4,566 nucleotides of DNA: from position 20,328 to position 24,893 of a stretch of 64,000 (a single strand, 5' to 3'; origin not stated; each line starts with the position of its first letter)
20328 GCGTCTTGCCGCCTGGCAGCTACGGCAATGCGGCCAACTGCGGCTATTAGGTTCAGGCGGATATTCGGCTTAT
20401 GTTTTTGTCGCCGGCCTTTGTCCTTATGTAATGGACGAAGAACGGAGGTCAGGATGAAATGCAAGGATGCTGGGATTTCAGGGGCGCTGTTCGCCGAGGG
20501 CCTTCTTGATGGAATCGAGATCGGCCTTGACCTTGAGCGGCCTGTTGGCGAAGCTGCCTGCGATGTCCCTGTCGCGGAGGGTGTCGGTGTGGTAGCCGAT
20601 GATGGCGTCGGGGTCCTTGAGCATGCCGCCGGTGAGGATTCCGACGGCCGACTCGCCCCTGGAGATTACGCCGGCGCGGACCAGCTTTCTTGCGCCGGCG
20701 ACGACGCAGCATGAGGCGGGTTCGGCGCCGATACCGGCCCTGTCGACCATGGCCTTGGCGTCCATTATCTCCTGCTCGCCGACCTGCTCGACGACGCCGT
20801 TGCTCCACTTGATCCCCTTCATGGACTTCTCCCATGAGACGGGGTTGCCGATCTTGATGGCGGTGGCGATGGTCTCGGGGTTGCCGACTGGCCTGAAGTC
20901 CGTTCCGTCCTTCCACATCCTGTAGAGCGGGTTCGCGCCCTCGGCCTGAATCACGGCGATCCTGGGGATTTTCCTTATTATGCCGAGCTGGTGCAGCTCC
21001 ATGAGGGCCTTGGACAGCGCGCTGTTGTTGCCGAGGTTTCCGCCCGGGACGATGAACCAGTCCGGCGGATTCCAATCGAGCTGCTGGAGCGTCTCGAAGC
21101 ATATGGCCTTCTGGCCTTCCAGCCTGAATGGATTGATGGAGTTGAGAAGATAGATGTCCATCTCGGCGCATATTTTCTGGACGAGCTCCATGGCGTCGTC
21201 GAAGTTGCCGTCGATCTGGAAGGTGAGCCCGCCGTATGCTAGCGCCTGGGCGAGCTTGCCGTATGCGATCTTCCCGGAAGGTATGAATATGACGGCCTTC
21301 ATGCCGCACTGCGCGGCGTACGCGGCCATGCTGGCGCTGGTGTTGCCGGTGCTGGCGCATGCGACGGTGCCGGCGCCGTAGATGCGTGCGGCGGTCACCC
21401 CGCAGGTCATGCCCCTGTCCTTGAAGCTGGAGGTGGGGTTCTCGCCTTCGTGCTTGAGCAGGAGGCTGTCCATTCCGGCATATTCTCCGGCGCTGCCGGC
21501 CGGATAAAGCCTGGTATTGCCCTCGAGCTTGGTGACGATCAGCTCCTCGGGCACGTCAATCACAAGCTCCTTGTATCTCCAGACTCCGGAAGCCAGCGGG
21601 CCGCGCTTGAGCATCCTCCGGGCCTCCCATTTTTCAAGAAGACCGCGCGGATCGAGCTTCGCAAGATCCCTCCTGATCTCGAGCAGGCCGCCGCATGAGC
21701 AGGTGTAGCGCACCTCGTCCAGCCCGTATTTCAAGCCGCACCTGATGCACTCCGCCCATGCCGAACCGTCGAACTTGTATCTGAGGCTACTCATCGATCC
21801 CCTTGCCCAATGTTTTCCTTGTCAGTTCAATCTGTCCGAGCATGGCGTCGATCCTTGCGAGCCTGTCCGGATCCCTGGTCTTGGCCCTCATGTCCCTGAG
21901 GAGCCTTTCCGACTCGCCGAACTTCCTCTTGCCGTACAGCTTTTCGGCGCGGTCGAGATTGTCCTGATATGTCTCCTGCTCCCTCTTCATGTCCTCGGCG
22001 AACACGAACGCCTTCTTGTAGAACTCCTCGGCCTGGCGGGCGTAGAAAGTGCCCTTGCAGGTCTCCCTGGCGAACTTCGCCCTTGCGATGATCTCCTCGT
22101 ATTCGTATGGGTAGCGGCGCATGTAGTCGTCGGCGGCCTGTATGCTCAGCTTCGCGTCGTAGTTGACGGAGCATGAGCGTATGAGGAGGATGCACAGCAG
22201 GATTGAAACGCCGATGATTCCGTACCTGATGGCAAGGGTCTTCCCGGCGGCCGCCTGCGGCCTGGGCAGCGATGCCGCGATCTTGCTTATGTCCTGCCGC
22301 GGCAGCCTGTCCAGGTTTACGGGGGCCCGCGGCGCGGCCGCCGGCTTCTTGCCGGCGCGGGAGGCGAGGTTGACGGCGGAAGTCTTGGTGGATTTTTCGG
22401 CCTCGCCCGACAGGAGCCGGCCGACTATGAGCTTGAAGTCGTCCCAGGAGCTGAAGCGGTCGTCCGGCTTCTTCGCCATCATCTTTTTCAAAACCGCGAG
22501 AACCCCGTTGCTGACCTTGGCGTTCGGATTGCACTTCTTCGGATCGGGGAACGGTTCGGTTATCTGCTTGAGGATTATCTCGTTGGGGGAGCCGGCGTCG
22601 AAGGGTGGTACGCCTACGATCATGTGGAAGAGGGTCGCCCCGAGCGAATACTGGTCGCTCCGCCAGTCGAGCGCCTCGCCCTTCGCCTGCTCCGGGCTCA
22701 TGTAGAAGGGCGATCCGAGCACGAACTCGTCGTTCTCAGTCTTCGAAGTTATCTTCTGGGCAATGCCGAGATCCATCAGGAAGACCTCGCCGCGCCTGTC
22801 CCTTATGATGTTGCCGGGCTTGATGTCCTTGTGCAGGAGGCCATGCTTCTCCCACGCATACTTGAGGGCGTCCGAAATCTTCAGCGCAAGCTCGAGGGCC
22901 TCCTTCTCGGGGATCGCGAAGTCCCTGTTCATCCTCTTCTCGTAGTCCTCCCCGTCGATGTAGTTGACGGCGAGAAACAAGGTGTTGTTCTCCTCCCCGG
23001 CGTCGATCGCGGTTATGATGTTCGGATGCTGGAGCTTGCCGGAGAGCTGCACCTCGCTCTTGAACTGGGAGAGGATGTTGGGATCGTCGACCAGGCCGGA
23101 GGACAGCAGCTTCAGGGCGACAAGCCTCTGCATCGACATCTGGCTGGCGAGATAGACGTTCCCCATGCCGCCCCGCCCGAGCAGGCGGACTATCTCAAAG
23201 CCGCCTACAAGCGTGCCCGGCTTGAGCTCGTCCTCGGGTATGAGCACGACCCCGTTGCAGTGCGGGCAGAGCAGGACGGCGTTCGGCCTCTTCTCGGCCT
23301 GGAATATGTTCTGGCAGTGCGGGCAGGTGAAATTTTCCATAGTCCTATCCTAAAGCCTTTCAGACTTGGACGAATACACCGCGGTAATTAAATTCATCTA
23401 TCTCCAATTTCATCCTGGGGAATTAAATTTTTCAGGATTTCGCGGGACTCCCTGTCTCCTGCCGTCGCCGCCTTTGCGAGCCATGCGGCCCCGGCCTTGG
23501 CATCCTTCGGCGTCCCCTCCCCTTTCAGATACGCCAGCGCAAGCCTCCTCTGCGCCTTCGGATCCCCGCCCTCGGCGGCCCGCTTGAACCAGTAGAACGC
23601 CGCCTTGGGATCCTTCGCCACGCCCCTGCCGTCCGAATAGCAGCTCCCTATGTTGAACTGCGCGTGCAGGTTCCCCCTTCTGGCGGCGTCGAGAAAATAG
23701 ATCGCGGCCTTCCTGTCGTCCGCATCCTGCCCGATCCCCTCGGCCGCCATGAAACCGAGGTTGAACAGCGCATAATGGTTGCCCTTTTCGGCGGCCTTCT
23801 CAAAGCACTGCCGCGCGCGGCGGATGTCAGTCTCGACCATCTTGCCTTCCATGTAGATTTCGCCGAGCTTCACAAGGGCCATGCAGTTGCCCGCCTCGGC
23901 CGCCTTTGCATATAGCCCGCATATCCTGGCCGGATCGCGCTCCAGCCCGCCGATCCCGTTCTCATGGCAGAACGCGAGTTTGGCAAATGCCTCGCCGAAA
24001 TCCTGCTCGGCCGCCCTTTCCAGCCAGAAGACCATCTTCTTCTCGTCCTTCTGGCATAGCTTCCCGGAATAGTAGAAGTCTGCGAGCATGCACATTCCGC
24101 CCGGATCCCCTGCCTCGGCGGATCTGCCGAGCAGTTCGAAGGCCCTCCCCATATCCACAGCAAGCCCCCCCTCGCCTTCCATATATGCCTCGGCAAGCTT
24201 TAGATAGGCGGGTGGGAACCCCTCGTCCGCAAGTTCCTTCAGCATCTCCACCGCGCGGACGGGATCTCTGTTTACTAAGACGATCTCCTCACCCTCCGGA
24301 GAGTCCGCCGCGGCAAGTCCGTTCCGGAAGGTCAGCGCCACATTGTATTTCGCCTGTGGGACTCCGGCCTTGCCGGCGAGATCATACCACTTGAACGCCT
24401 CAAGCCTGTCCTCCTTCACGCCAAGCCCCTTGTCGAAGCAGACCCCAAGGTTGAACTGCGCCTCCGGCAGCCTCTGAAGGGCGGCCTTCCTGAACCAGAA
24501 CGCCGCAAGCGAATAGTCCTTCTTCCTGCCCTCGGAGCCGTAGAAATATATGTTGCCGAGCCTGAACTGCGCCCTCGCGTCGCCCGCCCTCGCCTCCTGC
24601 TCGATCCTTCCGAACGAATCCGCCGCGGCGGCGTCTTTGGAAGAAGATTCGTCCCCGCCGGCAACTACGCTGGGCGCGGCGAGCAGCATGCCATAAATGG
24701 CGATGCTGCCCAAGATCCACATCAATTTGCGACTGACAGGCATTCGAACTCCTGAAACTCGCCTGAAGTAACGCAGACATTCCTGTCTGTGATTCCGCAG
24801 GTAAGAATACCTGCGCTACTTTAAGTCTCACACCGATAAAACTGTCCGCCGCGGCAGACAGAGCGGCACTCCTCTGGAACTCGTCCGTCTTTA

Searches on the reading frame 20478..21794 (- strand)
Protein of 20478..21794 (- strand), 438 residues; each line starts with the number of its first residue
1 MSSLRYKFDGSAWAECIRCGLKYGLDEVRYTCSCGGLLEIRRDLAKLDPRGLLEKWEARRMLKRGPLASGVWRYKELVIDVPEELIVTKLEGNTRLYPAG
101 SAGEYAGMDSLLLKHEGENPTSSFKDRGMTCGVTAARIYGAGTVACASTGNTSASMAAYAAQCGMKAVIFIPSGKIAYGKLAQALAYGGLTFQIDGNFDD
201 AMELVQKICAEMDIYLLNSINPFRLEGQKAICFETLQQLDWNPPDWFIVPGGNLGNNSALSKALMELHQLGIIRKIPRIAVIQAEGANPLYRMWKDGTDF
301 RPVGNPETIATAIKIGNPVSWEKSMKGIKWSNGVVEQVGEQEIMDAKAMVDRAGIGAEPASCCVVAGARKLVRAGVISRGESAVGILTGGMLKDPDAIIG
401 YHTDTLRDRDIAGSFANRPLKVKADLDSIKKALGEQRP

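Call 69: search_protein_families(library=pfam, proteins=[window:20478-21794:-], max_evalue=0.001)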
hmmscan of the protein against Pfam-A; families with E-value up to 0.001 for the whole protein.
window:20478-21794:- (438 aa): 1 family
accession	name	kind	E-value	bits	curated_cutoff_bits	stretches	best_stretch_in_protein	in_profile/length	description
PF00291.31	PALP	-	7.3e-57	193.4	35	1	87-389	1-295/295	Pyridoxal-phosphate dependent enzyme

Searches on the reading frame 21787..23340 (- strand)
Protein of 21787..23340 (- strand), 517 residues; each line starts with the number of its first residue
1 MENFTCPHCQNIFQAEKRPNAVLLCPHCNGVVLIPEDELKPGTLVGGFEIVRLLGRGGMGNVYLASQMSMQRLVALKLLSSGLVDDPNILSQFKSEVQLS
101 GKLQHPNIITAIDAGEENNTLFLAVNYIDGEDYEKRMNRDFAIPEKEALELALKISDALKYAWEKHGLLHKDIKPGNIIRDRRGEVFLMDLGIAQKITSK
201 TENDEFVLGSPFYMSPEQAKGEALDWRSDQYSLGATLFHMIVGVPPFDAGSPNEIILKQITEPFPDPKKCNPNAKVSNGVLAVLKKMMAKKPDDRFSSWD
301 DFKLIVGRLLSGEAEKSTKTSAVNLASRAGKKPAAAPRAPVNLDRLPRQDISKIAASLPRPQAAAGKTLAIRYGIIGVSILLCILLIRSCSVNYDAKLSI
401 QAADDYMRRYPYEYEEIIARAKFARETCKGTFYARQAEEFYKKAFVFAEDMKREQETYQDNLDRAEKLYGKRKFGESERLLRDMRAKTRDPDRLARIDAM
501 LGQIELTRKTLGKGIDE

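Call 69: search_protein_families(library=pfam, proteins=[window:21787-23340:-], max_evalue=0.001)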
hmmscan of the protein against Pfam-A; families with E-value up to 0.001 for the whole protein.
window:21787-23340:- (517 aa): 3 families
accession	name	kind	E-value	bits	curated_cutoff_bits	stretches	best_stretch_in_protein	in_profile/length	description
PF00069.31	Pkinase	-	3.4e-45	154.9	31.7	1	48-297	1-253/263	Protein kinase domain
PF07714.23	PK_Tyr_Ser-Thr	-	2e-22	80.2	23.1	1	49-296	2-249/258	Protein tyrosine and serine/threonine kinase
PF03109.22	ABC1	-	5.8e-05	22.8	22.9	1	122-203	144-223/244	ABC1 atypical kinase-like domain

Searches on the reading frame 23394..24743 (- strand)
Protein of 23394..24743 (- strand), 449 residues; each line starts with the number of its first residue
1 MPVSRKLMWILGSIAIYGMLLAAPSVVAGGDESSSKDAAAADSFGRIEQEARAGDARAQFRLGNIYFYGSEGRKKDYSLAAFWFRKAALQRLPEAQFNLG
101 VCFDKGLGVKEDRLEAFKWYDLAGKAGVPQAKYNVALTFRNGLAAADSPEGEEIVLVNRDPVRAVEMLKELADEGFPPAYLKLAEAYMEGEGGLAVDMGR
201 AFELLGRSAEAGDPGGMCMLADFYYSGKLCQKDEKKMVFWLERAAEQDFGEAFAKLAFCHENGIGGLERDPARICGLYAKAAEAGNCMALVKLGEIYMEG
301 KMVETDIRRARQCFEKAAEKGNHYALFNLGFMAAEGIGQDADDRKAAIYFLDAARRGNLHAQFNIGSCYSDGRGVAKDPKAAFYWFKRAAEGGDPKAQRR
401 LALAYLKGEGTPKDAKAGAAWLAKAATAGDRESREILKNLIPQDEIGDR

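Call 69: search_protein_families(library=pfam, proteins=[window:23394-24743:-], max_evalue=0.001)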
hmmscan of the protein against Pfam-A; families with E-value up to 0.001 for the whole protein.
window:23394-24743:- (449 aa): 1 family
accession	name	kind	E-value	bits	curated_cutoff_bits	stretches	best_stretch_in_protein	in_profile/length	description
PF08238.18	Sel1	-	6.4e-70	229.6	30.7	6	360-394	2-36/36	Sel1 repeat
